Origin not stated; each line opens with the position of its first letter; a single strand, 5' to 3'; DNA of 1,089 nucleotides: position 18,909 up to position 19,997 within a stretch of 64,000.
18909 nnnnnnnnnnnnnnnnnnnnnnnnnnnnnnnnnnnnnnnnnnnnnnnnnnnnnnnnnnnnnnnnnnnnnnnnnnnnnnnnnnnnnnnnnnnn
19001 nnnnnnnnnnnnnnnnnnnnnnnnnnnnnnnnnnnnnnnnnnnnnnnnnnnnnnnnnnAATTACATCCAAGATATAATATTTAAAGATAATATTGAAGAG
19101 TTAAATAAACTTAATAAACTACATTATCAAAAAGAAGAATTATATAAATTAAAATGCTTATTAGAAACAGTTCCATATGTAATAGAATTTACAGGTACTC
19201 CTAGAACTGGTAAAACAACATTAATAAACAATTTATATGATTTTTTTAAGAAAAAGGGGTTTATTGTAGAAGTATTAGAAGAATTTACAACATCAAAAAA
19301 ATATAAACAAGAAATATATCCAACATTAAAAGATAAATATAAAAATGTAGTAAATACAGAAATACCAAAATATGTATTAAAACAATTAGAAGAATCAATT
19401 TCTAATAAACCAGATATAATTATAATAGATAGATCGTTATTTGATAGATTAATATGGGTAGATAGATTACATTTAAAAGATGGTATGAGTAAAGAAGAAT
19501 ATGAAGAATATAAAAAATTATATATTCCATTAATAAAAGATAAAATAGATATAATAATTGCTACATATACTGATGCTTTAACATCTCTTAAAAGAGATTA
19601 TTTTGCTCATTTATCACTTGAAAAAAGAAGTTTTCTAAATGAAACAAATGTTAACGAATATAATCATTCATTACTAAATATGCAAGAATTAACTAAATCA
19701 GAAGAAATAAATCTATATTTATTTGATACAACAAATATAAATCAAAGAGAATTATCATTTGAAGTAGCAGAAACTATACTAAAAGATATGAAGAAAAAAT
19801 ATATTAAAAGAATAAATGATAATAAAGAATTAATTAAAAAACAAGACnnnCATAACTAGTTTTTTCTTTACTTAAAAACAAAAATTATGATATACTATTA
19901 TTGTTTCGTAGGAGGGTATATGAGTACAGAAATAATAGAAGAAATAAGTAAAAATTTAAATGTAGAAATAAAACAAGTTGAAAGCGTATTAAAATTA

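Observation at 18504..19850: Fusion of a (p)ppGpp-hydrolase-type HD domain with a P-loop (deoxy)nucleoside/nucleotide-kinase-like domain, next to guaD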

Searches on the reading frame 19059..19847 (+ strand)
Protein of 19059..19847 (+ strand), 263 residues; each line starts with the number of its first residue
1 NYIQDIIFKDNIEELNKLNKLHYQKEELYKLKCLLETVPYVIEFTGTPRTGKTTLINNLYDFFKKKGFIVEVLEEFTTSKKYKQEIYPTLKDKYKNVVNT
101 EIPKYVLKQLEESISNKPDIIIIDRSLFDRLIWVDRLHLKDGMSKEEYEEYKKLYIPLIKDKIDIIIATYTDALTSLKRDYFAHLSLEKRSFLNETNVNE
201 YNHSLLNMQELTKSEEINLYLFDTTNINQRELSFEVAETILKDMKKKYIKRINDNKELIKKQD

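Call 23: search_protein_representatives(protein=window:19059-19847:+)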
Query: 263 residues. Proteins with E-value up to 0.001 (for the whole library): 506; up to 1e-10: 164; up to 1e-30: 27. The best 150 are listed.
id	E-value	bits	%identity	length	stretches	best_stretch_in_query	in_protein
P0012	2.1e-123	427.3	77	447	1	2-261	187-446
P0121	1.2e-84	300.4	61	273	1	5-254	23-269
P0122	1.1e-73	264.6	68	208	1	32-215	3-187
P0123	2.9e-57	210.7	47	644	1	2-254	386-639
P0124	8.3e-57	209.2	46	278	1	2-253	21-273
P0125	3.8e-55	203.8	48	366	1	6-252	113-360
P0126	5.2e-55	203.3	47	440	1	18-253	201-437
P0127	2.7e-54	201.0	47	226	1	39-254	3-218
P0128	2.9e-54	200.9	47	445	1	5-253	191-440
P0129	2.8e-51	191.1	61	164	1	102-261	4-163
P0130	2.1e-50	188.3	43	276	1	2-249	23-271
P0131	4.3e-49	184.0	57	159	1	101-252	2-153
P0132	6.2e-49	183.5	47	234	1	27-252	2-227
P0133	1.4e-47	179.0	55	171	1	89-253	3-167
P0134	2.4e-47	178.3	66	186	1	116-243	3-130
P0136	2.4e-44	168.4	40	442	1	2-252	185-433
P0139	2.1e-36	142.4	36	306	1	10-244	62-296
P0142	2.5e-34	135.6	37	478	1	15-252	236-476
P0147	3.1e-30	122.2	34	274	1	2-244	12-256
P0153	6.1e-26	108.1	29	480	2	38-253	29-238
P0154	2.5e-25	106.1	30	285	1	2-247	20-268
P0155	2.7e-24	102.8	32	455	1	2-244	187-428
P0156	4.5e-24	102.0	32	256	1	2-247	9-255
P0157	1.4e-23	100.4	34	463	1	7-245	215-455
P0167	2.9e-21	92.8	31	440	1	4-253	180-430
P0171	4.4e-20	89.0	29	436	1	4-251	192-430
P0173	1.0e-19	87.7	33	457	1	32-225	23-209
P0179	1.6e-18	83.8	33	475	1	34-244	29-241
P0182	3.2e-18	82.9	32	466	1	34-253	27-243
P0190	9.7e-17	78.0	34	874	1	37-248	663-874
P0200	1.6e-15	74.1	28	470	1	18-252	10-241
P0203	2.4e-15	73.4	32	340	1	37-246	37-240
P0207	5.2e-15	72.4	25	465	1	10-250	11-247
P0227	2.6e-13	66.8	25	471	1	39-245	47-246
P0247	4.0e-12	62.9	26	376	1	19-253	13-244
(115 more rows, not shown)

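Call 25: search_protein_families(library=pfam, proteins=[P0123, P0125, P0142, P0153, P0173, P0179, P0190, P0124, P0139, P0207], max_evalue=0.01)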
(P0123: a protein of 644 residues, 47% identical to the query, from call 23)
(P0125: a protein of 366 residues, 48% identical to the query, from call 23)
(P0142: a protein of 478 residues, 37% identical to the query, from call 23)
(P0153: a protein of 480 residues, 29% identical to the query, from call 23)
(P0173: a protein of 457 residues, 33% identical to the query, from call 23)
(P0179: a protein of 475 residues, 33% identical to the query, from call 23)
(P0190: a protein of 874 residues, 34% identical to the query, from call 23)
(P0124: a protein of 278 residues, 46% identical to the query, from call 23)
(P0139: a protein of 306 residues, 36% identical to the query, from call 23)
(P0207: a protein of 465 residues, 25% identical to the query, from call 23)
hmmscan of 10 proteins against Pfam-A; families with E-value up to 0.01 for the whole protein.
P0123 (644 aa): 4 families
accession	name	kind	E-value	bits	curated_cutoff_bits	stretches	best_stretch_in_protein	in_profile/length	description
PF13328.12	HD_4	-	2.8e-17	63.3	27.2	1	209-324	4-127/156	HD domain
PF01966.28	HD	-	1.9e-15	57.6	22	2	20-118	1-112/116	HD domain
PF13521.12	AAA_28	-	8e-07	29.9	27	1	427-540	2-109/164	AAA domain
PF13401.12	AAA_22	-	0.0029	18.4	27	0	429-509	10-91/130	AAA domain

P0125 (366 aa): 3 families
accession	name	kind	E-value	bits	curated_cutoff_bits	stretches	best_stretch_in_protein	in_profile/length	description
PF13328.12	HD_4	-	3.5e-14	53.3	27.2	1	10-98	4-89/156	HD domain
PF13521.12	AAA_28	-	2.3e-05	25.1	27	1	151-251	3-97/164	AAA domain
PF01966.28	HD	-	0.00047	20.9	22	1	30-91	3-71/116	HD domain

P0142 (478 aa): 2 families
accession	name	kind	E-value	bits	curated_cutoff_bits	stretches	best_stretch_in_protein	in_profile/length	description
PF01966.28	HD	-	4.9e-08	33.7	22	1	37-135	4-112/116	HD domain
PF13521.12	AAA_28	-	0.0088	16.7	27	0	265-395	3-120/164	AAA domain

P0153 (480 aa): 17 families
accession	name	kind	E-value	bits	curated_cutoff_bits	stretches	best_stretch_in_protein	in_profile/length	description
PF13521.12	AAA_28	-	4.9e-16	59.8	27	2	33-150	2-124/164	AAA domain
PF08433.16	KTI12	-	2.6e-09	37.4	22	1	33-74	4-45/271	Chromatin associated protein KTI12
PF01712.25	dNK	-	7.9e-09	36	27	1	33-207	1-180/203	Deoxynucleoside kinase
PF13238.12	AAA_18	-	2e-07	32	29.4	1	33-164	1-107/128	AAA domain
PF13191.12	AAA_16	-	3.6e-07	31.3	32.6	0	268-335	29-88/167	AAA ATPase domain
PF03205.20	MobB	-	3.3e-06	27.5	26.6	0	33-72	2-41/133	Molybdopterin guanine dinucleotide synthesis protein B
PF03308.22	MeaB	-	4.4e-06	26.3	23.1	0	33-62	36-65/273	Methylmalonyl Co-A mutase-associated GTPase MeaB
PF20720.3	nSTAND3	-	7.6e-06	26.1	27.2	1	32-77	19-64/155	Novel STAND NTPase 3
PF13401.12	AAA_22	-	7.9e-05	23.4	27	0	265-334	7-83/130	AAA domain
PF13604.12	AAA_30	-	0.00011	22.5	27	0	35-78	23-66/191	AAA domain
PF03029.23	ATP_bind_1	-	0.00064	20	27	0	35-62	1-28/240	Conserved hypothetical ATP binding protein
PF03266.21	NTPase_1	-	0.00097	19.5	23.9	0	33-62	2-31/168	NTPase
PF06414.18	Zeta_toxin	-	0.0022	17.9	22.3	0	259-290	13-44/199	Zeta toxin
PF13207.12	AAA_17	-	0.0028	18.4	27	0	36-166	1-120/136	AAA domain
PF00485.24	PRK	-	0.0035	17.6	22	0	32-76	1-44/196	Phosphoribulokinase / Uridine kinase family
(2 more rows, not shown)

P0173 (457 aa): 4 families
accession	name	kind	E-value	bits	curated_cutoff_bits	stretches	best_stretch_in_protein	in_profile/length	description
PF13521.12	AAA_28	-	0.00044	20.9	27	1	35-123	4-96/164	AAA domain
PF08433.16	KTI12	-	0.0035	17.3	22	0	35-69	6-40/271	Chromatin associated protein KTI12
PF02223.23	Thymidylate_kin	-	0.0042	17.2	27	0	37-64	3-30/185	Thymidylate kinase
PF03308.22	MeaB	-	0.0066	15.9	23.1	0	27-64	30-67/273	Methylmalonyl Co-A mutase-associated GTPase MeaB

P0179 (475 aa): 2 families
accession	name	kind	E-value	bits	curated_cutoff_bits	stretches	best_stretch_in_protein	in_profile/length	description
PF00293.34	NUDIX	-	0.00024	21.6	21.1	1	300-433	7-118/134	NUDIX domain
PF13521.12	AAA_28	-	0.0036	18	27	1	38-132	3-96/164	AAA domain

P0190 (874 aa): 7 families
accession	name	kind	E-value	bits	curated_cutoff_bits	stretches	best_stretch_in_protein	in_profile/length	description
PF13521.12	AAA_28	-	4.6e-14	53.4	27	1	668-829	2-148/164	AAA domain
PF01966.28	HD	-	1e-06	29.4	22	1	46-116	1-66/116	HD domain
PF13401.12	AAA_22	-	0.00064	20.5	27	1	665-722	5-53/130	AAA domain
PF03266.21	NTPase_1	-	0.0012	19.1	23.9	0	668-695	2-29/168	NTPase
PF08433.16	KTI12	-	0.0026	17.8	22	1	668-705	4-41/271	Chromatin associated protein KTI12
PF13238.12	AAA_18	-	0.0062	17.4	29.4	0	668-760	1-87/128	AAA domain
PF02223.23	Thymidylate_kin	-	0.0075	16.4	27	0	672-752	3-87/185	Thymidylate kinase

P0124 (278 aa): 5 families
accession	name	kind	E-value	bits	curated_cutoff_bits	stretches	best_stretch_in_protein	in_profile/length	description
PF13521.12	AAA_28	-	5.6e-07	30.4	27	1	63-158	3-94/164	AAA domain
PF13401.12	AAA_22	-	0.00082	20.1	27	0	64-144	10-91/130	AAA domain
PF00154.27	RecA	-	0.00091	19.2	27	1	11-166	4-155/262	recA bacterial DNA recombination protein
PF00448.28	SRP54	-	0.0045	17.1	22.7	1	60-145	2-91/196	SRP54-type protein, GTPase domain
PF08433.16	KTI12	-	0.0051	16.8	22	0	64-108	6-49/271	Chromatin associated protein KTI12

P0139 (306 aa): 9 families
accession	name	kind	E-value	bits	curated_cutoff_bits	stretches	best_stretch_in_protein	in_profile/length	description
PF13521.12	AAA_28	-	6e-06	27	27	1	94-194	2-96/164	AAA domain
PF00448.28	SRP54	-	0.0002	21.5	22.7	1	92-176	2-90/196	SRP54-type protein, GTPase domain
PF13479.12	AAA_24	-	0.00032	21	27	1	97-246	8-137/195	AAA domain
PF03205.20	MobB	-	0.0034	17.7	26.6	1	93-125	1-33/133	Molybdopterin guanine dinucleotide synthesis protein B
PF00265.24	TK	-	0.0036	17.6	20.6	1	97-178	7-86/176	Thymidine kinase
PF13614.12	AAA_31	-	0.0046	17.4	27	0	103-125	14-36/177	AAA domain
PF08433.16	KTI12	-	0.0059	16.6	22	0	96-137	6-46/271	Chromatin associated protein KTI12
PF13238.12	AAA_18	-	0.0061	17.5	29.4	0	94-187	1-89/128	AAA domain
PF03308.22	MeaB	-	0.0091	15.5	23.1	0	77-125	19-67/273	Methylmalonyl Co-A mutase-associated GTPase MeaB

P0207 (465 aa): 1 family
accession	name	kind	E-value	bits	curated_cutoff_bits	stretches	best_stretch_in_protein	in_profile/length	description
PF00293.34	NUDIX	-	0.00015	22.2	21.1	1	298-405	8-99/134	NUDIX domain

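Call 27: predict_structure(alignment_id=A2)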
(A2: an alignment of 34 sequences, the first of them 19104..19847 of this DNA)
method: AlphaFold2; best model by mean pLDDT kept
length: 248 residues; sequences in the alignment: 34
mean_pLDDT: 89.6   pTM: 0.87
mean pLDDT of the five models: 89.6, 89.3, 88.5, 86.2, 85.8
residues with pLDDT >= 90: 162; 70-90: 73; 50-70: 12; < 50: 1
segments of 3 or more residues with pLDDT < 50: none
pLDDT, mean of each block of 10 residues (from residue 1): 95 92 94 90 97 94 80 83 80 91 94 92 92 94 96 95 83 75 94 96 97 94 98 84 54
secondary structure, 60 per line:
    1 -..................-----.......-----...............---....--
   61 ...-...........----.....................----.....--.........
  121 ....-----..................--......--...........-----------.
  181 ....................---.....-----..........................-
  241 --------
elements in order: H2-19 E25-31 H37-51 E55-58 H65-75 H80-100 E105-109 H112-124 H130-147 E150-155 H158-168 H180-200 E204-208 H214-239

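Call 40: search_protein_families(library=pfam, proteins=[P0121, P0130, P0147, P0154, P0156, P0182, P0200, P0227, P0247, P0203], max_evalue=0.01)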
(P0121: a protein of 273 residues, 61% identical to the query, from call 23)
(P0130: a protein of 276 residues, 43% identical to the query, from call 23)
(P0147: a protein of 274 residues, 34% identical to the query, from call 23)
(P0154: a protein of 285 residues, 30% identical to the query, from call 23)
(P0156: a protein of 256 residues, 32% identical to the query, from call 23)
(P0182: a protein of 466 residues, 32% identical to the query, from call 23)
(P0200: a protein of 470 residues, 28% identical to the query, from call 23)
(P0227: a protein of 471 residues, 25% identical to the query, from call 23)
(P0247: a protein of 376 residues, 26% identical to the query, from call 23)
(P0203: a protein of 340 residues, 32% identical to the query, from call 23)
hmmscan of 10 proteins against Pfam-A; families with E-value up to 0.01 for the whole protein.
P0121 (273 aa): 7 families
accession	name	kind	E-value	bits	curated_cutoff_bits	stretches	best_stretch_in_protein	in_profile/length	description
PF13521.12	AAA_28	-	5.2e-10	40.2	27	1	61-157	2-99/164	AAA domain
PF13238.12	AAA_18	-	6.1e-05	23.9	29.4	1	61-139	1-78/128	AAA domain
PF03205.20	MobB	-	0.00061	20.1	26.6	1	60-100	1-41/133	Molybdopterin guanine dinucleotide synthesis protein B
PF09376.16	NurA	-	0.0011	18.9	21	1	85-211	60-168/254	NurA domain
PF00437.27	T2SSE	-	0.0021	17.2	24.9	1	35-138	120-217/370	Type II/IV secretion system protein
PF08433.16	KTI12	-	0.0024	17.9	22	1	62-132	5-71/271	Chromatin associated protein KTI12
PF00004.35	AAA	-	0.0067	17.3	21.2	0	63-139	3-64/131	ATPase family associated with various cellular activities (AAA)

P0130 (276 aa): 1 family
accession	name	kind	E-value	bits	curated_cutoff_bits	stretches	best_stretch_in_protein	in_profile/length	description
PF06309.17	Torsin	-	0.0081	16.7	27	0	59-106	51-98/127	Torsin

P0147 (274 aa): 2 families
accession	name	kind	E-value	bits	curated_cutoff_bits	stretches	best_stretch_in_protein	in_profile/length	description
PF13521.12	AAA_28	-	8.9e-07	29.7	27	1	54-157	3-98/164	AAA domain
PF02223.23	Thymidylate_kin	-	0.0068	16.6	27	0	57-143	3-93/185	Thymidylate kinase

P0154 (285 aa): 2 families
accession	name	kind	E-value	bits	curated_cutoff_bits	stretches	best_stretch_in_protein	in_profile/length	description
PF13521.12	AAA_28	-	2.2e-07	31.7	27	1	65-161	4-96/164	AAA domain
PF01712.25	dNK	-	0.00066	19.9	27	1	71-210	9-149/203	Deoxynucleoside kinase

P0156 (256 aa): 1 family
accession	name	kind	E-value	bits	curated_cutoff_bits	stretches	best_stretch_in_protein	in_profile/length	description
PF13521.12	AAA_28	-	6.1e-06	27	27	1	53-215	4-153/164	AAA domain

P0182 (466 aa): 0 families

P0200 (470 aa): 1 family
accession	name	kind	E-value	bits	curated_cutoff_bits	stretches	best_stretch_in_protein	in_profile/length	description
PF03308.22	MeaB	-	0.0072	15.8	23.1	0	16-67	18-68/273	Methylmalonyl Co-A mutase-associated GTPase MeaB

P0227 (471 aa): 5 families
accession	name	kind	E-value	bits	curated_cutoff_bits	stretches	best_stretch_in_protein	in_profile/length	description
PF03205.20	MobB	-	0.00068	20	26.6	1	49-93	1-45/133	Molybdopterin guanine dinucleotide synthesis protein B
PF00293.34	NUDIX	-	0.0008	19.9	21.1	1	307-398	6-90/134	NUDIX domain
PF13521.12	AAA_28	-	0.0037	17.9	27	0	52-172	4-118/164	AAA domain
PF03308.22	MeaB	-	0.0041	16.6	23.1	1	39-80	25-66/273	Methylmalonyl Co-A mutase-associated GTPase MeaB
PF02223.23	Thymidylate_kin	-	0.0069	16.5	27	0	54-186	3-140/185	Thymidylate kinase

P0247 (376 aa): 0 families

P0203 (340 aa): 2 families
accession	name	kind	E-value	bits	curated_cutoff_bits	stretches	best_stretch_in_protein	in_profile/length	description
PF13175.12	AAA_15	-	0.00064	19.9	32.1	1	44-243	28-181/374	AAA ATPase domain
PF13521.12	AAA_28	-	0.00069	20.3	27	1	43-133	3-96/164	AAA domain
